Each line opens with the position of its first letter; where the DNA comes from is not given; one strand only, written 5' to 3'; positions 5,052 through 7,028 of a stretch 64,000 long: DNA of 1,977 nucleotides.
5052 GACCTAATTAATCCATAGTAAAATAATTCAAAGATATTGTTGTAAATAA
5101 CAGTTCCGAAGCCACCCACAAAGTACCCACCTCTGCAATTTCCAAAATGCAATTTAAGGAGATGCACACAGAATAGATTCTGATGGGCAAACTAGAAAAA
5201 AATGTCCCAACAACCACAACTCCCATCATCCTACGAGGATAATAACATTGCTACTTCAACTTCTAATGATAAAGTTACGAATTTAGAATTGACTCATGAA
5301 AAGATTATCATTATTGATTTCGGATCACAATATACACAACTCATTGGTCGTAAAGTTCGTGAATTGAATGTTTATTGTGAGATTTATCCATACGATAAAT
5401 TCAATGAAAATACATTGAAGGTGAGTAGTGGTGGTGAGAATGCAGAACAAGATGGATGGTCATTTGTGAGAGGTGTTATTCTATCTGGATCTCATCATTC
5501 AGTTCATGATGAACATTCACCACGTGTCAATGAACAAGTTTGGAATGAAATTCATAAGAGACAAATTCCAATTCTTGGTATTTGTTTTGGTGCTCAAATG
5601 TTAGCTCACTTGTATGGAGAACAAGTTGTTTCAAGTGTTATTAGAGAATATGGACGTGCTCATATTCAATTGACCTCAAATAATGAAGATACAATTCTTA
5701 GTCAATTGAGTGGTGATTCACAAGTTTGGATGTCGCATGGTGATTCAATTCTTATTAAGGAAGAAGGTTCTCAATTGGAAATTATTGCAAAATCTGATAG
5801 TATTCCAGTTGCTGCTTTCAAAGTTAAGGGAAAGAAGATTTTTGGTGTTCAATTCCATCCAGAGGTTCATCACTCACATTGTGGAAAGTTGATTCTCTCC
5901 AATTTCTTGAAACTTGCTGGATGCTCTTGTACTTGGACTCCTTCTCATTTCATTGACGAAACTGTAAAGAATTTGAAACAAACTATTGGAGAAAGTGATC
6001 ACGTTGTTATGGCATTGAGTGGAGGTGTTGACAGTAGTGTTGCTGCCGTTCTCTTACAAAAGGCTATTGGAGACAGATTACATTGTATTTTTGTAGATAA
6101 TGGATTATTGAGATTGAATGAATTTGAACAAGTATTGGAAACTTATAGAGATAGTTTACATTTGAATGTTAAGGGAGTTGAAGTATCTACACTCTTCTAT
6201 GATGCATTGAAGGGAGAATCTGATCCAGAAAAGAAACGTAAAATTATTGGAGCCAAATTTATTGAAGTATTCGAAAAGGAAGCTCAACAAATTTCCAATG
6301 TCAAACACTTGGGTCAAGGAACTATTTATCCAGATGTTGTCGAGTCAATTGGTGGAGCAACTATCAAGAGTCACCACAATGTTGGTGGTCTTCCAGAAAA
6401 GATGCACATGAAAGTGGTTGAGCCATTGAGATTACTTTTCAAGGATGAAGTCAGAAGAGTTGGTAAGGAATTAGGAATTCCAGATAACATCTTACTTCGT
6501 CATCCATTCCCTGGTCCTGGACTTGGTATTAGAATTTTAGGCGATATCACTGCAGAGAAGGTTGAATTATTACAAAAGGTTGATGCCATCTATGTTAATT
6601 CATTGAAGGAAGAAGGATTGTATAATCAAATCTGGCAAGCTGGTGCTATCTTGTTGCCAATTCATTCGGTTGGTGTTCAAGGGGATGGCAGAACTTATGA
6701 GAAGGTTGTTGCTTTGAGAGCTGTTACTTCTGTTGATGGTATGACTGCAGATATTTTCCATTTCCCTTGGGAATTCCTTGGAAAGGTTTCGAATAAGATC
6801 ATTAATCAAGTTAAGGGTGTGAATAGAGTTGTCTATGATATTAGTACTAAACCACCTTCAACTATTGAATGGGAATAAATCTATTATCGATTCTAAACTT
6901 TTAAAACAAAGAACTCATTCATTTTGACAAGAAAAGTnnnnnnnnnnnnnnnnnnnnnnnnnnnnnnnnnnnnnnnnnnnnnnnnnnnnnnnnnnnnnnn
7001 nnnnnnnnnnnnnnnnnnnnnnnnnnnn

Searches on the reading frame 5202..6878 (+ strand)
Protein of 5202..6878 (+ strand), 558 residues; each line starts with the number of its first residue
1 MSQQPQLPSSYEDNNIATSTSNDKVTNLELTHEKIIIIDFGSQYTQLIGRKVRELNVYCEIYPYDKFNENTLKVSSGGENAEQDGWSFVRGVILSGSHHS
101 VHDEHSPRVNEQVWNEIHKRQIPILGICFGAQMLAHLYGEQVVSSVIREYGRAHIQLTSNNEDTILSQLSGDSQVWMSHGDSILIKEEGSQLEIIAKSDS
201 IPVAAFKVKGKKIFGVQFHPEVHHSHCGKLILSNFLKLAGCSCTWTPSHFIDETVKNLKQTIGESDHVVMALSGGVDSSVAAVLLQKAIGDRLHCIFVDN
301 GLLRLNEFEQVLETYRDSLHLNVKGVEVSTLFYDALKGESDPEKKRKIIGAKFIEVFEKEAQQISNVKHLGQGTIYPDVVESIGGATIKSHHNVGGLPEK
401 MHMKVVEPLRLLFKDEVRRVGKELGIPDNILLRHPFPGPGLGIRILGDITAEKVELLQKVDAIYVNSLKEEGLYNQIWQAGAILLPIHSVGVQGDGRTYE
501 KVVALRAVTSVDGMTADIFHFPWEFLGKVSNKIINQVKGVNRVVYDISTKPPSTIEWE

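Call 9: search_protein_families(library=pfam, proteins=[window:5202-6878:+])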
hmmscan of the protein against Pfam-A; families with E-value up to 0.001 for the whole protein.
window:5202-6878:+ (558 aa): 7 families
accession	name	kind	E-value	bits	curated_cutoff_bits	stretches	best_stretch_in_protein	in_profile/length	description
PF00958.27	GMP_synt_C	-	1.3e-41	141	27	1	467-557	2-92/92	GMP synthase C terminal domain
PF00117.34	GATase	-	3.2e-33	115.5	22.8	1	37-236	2-187/190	Glutamine amidotransferase class-I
PF07722.19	Peptidase_C26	-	9.2e-10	39.1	20.5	1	108-221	92-219/219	Peptidase C26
PF02540.23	NAD_synthase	-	3.8e-09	36.5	21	1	254-295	5-49/242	NAD synthase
PF03054.22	tRNA_Me_trans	-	4.6e-06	26.9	20.6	1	267-298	2-32/202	tRNA methyl transferase HUP domain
PF06508.19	QueC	-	9.8e-05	22.4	22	0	268-327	2-59/210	Queuosine biosynthesis protein QueC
PF02568.20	ThiI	-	0.00038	20.6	20.5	0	264-333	2-72/197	Thiamine biosynthesis protein (ThiI)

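Call 11: find_homologous_proteins(query=window:5202-6878:+, max_evalue=1e-50)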
Query window:5202-6878:+ (558 aa): 8000 proteins with E <= 1e-50 among 8000 candidates; the best 120 are listed.
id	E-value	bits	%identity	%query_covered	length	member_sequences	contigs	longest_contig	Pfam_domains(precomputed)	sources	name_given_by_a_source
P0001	0.0e+0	1266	100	100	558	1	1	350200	PF00958.28,PF07722.20,PF03054.23,PF00117.35,PF02540.24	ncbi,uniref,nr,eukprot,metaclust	ncbi:glutamine amidotransferase [Naegleria gruberi]|uniref:GMP synthase [glutamine-hydrolyzing] n=1 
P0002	6.7e-262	888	73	99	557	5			PF00958.28,PF07722.20,PF00117.35,PF02540.24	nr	nr:unnamed protein product [Naegleria fowleri]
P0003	3.1e-222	757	66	96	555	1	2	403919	PF00958.28,PF07722.20,PF00117.35,PF02540.24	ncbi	ncbi:hypothetical protein ABK040_012077 [Willaertia magna]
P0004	9.6e-217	739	64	95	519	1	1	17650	PF00958.28,PF00117.35,PF02540.24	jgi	jgi:GMP synthase (glutamine-hydrolysing)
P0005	1.5e-206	705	62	95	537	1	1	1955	PF00958.28,PF00117.35,PF02540.24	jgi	-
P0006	1.1e-201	689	61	94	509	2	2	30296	PF00958.28,PF07722.20,PF00117.35,PF02540.24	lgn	-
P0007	1.7e-201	689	62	94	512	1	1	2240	PF00958.28,PF07722.20,PF03054.23,PF06508.20,PF00117.35,PF02540.24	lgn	-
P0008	1.9e-201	688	61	95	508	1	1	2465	PF00958.28,PF07722.20,PF00117.35,PF02540.24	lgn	-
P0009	3.5e-201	688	63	94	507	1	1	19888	PF00958.28,PF07722.20,PF03054.23,PF00117.35,PF02540.24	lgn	-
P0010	5.1e-201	687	61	95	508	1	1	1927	PF00958.28,PF07722.20,PF00117.35,PF02540.24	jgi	jgi:GMP synthase (glutamine-hydrolysing)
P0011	1.6e-200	685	61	95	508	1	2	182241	PF00958.28,PF07722.20,PF00117.35,PF02540.24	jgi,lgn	-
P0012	2.3e-200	685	62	94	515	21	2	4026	PF00958.28,PF07722.20,PF03054.23,PF00117.35,PF02540.24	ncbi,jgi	jgi:GMP synthase (glutamine-hydrolysing)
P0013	2.9e-200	684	60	94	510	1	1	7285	PF00958.28,PF07722.20,PF00117.35,PF02540.24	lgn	-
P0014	1.0e-199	683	61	94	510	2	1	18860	PF00958.28,PF07722.20,PF03054.23,PF00117.35,PF02540.24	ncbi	-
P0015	1.3e-199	682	61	95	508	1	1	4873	PF00958.28,PF07722.20,PF00117.35,PF02540.24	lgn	-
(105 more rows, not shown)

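Call 20: find_encoding_contigs(protein=P0003, flank=10000, max_places=4)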
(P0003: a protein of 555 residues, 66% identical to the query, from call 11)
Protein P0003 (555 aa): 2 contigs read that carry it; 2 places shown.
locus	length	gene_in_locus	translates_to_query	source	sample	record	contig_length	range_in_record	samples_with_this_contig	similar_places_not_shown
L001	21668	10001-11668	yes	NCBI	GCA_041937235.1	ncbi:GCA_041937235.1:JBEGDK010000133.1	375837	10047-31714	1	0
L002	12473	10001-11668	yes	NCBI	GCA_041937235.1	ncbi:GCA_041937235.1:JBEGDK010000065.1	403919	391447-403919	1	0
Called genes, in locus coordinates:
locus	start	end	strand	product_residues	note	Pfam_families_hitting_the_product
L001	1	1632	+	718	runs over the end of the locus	PF00646:F-box (faint), PF12937:F-box-like (weak), PF09234:DUF1963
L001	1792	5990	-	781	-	PF00069:Pkinase, PF07714:PK_Tyr_Ser-Thr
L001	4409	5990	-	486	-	PF00022:Actin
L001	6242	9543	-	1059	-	-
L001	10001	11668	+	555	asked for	PF00117:GATase, PF07722:Peptidase_C26 (weak), PF02540:NAD_synthase (faint), PF00958:GMP_synt_C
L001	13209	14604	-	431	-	PF12146:Hydrolase_4 (weak), PF12697:Abhydrolase_6 (weak)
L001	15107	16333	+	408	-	PF04446:Thg1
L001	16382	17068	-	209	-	-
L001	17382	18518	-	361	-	-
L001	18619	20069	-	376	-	PF00003:7tm_3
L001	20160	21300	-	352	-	-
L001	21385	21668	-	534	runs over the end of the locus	PF01535:PPR (faint), PF13812:PPR_3 (faint), PF23276:TPR_24, PF13041:PPR_2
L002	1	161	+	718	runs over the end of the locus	PF00646:F-box (faint), PF12937:F-box-like (weak), PF09234:DUF1963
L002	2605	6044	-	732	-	PF00069:Pkinase, PF07714:PK_Tyr_Ser-Thr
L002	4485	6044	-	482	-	PF00022:Actin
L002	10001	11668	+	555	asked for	PF00117:GATase, PF07722:Peptidase_C26 (weak), PF02540:NAD_synthase (faint), PF00958:GMP_synt_C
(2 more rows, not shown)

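Call 21: find_encoding_contigs(protein=P0002, flank=10000, max_places=4)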
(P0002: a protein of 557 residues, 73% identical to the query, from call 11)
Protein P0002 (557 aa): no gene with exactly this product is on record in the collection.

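Call 28: list_cluster_members(proteins=[P0002])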
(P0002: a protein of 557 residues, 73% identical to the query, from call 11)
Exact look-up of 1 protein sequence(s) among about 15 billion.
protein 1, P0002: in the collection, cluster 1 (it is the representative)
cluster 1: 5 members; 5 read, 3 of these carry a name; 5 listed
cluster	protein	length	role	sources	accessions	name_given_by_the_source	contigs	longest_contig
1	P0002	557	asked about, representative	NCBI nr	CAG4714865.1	unnamed protein product [Naegleria fowleri]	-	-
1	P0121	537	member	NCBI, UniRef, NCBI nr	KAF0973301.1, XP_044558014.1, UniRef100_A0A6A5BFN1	hypothetical protein FDP41_008508 [Naegleria fowleri] | GMP synthase [glutamine-hydrolyzing] n=1 Tax=Naegleria fowleri TaxID=5763 ... | uncharacterized protein FDP41_008508 [Naegleria fowleri]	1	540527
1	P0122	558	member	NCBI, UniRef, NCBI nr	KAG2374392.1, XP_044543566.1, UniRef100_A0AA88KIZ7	hypothetical protein C9374_010962 [Naegleria lovaniensis] | GMP synthase [glutamine-hydrolyzing] n=1 Tax=Naegleria lovaniensis TaxID=51637 ... | uncharacterized protein C9374_010962 [Naegleria lovaniensis]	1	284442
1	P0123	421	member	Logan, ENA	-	-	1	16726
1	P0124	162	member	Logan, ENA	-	-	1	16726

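Call 30: find_encoding_contigs(protein=P0121, flank=10000, max_places=3)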
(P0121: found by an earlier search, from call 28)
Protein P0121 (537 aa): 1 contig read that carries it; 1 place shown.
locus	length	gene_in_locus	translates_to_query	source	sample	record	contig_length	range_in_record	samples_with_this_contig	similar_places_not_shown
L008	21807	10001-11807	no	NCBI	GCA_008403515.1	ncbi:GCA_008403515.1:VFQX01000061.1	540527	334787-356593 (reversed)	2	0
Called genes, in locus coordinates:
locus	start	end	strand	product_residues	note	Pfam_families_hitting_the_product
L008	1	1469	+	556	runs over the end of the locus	PF00067:p450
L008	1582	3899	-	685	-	PF00664:ABC_membrane, PF00005:ABC_tran, PF02463:SMC_N (weak)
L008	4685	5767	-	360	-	PF01869:BcrAD_BadFG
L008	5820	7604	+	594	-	-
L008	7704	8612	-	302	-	-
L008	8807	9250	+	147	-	-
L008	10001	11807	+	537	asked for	PF00117:GATase, PF07722:Peptidase_C26 (weak), PF02540:NAD_synthase (faint), PF00958:GMP_synt_C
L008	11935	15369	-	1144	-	PF00172:Zn_clus (weak)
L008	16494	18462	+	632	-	-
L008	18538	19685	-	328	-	PF01876:RNase_P_p30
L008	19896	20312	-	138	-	PF04133:Vps55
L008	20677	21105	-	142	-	PF01981:PTH2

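Call 31: find_encoding_contigs(protein=P0122, flank=10000, max_places=3)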
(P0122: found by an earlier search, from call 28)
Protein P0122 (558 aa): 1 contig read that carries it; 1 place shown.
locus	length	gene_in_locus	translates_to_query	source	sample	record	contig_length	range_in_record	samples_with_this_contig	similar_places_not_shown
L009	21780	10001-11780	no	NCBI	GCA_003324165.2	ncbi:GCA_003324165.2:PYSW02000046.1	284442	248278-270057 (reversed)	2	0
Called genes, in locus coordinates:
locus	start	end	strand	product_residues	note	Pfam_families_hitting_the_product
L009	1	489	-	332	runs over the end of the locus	PF01869:BcrAD_BadFG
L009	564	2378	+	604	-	-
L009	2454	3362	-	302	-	-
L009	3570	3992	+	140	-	-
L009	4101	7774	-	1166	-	PF02415:Chlam_PMP (faint), PF00069:Pkinase, PF07714:PK_Tyr_Ser-Thr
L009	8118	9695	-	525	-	PF00646:F-box (weak), PF12937:F-box-like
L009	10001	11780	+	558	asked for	PF00117:GATase, PF07722:Peptidase_C26 (faint), PF02540:NAD_synthase (weak), PF06508:QueC (faint), PF00958:GMP_synt_C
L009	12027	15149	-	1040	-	PF00172:Zn_clus (weak)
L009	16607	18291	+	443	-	-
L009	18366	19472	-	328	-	PF01876:RNase_P_p30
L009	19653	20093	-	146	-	PF04133:Vps55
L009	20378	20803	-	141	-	PF01981:PTH2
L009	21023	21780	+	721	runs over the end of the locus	PF00069:Pkinase, PF07714:PK_Tyr_Ser-Thr, PF14531:Kinase-like (weak)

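Call 59: find_encoding_contigs(protein=P0001, flank=10000, max_places=2)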
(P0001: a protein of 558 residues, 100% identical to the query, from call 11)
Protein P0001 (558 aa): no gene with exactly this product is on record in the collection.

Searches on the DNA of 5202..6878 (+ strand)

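Call 32: search_rna_families(sources=[L008, L009, L001], threshold=evalue, max_evalue=0.01)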
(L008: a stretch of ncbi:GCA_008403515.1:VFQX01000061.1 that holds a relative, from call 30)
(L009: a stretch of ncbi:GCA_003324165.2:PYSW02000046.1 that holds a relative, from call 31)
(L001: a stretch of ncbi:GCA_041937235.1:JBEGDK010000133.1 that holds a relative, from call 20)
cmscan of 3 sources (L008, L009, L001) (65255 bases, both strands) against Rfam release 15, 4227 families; matches with E-value up to 0.01: 1.
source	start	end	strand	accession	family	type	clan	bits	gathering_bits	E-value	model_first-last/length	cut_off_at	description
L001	12943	13014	+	RF00005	tRNA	Gene; tRNA;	CL00001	64.2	29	1.2e-11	1-71/71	no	tRNA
